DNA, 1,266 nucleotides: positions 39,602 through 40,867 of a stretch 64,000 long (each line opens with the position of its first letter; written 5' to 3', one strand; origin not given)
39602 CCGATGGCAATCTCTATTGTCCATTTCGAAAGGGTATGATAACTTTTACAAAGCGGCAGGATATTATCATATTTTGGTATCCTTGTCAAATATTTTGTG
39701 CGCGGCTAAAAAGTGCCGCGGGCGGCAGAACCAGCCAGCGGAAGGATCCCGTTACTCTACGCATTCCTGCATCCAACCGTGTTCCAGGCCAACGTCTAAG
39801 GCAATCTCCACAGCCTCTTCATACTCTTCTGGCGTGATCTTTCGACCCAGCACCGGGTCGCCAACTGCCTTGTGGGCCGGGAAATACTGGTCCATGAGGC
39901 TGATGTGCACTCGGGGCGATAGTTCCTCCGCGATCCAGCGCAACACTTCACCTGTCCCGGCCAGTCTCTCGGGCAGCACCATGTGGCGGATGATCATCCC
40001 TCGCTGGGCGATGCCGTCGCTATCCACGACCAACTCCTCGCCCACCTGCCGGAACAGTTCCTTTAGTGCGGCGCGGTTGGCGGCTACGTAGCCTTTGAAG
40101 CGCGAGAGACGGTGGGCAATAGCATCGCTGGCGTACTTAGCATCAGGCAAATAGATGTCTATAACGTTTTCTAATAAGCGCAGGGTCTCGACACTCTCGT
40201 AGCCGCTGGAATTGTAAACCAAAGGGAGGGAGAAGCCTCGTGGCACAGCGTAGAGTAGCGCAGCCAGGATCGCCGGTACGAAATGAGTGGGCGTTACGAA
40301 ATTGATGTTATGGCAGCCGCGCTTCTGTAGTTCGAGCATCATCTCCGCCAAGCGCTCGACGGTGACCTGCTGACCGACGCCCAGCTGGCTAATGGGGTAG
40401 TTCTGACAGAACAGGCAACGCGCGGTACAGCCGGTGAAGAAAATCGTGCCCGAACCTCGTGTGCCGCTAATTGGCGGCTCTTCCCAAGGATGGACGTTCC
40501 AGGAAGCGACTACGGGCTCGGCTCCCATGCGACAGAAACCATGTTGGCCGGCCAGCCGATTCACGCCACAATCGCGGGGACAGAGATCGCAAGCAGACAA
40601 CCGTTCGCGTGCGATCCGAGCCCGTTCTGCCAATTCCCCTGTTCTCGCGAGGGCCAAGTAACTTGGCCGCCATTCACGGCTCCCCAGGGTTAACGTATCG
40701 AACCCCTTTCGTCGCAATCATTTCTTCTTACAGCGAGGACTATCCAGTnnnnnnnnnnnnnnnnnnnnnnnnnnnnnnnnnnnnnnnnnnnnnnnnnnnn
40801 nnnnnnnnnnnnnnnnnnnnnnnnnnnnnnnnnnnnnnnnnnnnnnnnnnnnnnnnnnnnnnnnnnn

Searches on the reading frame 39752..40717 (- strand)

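Call 7: search_protein_families(library=pfam, proteins=[window:39752-40717:-], max_evalue=0.00001)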
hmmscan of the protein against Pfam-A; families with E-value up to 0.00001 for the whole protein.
window:39752-40717:- (321 aa): 1 family
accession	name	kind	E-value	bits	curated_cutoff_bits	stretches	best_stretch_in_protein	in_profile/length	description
PF04055.27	Radical_SAM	-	5.3e-12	46.7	29.5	1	92-221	2-136/166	Radical SAM superfamily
